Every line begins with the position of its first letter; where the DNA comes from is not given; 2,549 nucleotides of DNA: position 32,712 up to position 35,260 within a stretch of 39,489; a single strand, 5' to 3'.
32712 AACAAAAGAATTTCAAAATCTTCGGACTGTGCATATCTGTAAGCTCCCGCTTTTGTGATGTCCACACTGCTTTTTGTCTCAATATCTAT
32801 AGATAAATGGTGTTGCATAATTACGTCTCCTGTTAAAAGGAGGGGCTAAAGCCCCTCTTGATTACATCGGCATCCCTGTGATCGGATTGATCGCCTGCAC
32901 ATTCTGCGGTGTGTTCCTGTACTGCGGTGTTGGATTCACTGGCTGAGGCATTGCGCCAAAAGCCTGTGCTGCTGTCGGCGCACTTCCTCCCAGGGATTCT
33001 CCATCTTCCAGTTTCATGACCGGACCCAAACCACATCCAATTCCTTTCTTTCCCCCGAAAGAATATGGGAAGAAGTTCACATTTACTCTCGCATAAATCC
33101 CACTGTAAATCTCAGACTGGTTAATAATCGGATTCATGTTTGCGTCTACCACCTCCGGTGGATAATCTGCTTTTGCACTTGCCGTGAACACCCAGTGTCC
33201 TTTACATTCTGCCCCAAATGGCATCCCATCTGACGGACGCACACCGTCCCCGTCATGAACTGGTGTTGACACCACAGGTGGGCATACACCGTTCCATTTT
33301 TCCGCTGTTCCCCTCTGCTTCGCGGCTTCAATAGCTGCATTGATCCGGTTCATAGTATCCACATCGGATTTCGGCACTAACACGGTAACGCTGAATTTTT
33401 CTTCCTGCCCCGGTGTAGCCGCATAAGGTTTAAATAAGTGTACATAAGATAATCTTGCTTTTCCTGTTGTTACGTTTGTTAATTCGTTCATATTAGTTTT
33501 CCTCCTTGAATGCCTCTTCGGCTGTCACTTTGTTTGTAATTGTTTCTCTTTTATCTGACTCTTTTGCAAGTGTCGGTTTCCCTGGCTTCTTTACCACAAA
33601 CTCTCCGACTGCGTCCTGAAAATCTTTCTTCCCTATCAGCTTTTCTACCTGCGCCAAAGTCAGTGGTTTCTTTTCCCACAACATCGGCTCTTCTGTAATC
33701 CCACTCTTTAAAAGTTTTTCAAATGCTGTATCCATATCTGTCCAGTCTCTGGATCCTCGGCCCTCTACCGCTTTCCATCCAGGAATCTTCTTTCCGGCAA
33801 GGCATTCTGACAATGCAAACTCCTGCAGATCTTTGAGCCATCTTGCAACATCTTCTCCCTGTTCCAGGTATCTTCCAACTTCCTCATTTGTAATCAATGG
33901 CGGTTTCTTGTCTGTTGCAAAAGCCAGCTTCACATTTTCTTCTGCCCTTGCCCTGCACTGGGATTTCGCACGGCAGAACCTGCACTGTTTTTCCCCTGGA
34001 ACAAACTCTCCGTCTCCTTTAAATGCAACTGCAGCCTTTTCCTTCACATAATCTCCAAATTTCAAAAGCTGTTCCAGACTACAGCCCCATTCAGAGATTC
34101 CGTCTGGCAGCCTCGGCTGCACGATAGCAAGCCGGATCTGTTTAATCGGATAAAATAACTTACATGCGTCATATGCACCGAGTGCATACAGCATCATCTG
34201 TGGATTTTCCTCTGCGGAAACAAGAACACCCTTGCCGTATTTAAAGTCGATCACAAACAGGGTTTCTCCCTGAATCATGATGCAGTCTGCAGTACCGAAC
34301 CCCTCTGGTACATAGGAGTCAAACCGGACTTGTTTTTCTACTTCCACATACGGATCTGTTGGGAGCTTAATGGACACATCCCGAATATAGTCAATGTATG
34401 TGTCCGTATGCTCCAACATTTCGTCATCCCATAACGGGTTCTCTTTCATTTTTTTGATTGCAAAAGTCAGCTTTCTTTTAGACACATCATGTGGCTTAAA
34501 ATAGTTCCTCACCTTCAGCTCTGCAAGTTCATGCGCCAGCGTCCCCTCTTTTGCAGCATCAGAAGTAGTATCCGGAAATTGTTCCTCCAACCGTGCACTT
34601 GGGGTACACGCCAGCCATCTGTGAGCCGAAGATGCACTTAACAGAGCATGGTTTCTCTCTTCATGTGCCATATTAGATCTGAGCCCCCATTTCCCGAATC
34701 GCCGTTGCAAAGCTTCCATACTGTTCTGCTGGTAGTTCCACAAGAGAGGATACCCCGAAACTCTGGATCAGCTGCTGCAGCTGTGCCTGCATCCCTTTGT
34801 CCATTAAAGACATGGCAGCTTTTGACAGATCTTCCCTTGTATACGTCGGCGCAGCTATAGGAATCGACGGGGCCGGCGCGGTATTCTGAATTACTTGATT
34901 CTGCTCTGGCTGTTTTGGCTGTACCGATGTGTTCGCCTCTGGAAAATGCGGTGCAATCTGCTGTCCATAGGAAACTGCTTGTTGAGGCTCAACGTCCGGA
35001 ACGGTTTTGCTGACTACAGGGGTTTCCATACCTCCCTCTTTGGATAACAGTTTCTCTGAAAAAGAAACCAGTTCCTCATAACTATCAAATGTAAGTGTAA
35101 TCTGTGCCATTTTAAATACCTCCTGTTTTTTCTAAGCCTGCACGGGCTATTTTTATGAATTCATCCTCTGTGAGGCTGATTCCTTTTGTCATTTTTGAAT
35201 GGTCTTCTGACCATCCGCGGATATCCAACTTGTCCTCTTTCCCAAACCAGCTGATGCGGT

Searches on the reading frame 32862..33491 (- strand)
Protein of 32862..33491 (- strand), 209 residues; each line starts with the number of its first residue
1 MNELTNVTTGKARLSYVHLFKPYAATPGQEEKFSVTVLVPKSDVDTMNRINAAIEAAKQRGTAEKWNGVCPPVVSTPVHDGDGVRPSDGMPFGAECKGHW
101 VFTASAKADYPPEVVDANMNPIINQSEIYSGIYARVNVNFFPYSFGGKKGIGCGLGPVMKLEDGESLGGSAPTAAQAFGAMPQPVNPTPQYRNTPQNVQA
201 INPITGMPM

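Call 9: search_protein_families(library=pfam, proteins=[window:32862-33491:-])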
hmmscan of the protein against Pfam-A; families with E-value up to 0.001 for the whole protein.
window:32862-33491:- (209 aa): 1 family
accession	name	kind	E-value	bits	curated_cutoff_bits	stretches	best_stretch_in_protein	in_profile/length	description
PF10991.15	Enc34_ssDNA-bd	-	2.7e-57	193.7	26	1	5-181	1-169/176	Enterobacter phage Enc34, ssDNA-binding protein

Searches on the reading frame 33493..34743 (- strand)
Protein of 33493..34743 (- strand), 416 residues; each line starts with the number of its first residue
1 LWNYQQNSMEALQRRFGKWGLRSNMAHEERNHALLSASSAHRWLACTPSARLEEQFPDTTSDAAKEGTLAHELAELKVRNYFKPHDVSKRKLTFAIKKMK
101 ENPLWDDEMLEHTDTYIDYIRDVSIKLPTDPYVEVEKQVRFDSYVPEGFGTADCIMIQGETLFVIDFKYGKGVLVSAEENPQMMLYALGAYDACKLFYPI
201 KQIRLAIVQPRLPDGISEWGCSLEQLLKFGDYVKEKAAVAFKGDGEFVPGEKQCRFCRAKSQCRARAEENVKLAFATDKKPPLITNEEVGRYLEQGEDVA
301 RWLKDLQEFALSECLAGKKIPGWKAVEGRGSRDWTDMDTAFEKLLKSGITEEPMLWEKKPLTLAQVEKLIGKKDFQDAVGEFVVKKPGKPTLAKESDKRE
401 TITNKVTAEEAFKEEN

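Call 9: search_protein_families(library=pfam, proteins=[window:33493-34743:-])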
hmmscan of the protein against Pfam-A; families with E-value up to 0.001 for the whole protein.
window:33493-34743:- (416 aa): 2 families
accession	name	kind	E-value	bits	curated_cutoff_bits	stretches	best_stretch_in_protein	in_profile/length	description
PF10926.14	DUF2800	-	4.1e-137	457.7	21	1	32-400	1-368/368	Protein of unknown function (DUF2800)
PF12705.13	PDDEXK_1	-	1.4e-12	48.5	22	1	35-264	2-247/247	PD-(D/E)XK nuclease superfamily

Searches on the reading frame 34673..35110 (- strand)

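Call 9: search_protein_families(library=pfam, proteins=[window:34673-35110:-])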
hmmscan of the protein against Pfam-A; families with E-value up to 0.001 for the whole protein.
window:34673-35110:- (145 aa): 0 families

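Call 56: search_protein_families(library=phrogs, proteins=[window:34673-35110:-], max_evalue=0.00001)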
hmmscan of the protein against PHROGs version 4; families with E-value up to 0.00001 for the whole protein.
window:34673-35110:- (145 aa): 3 families
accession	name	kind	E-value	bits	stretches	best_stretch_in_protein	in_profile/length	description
phrog_22695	-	unknown function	8.1e-21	76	1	4-145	2-152/152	-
phrog_18562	-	unknown function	1e-17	66.1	1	30-145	37-151/151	-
phrog_408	-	unknown function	5.8e-06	27.7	0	58-142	23-109/111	-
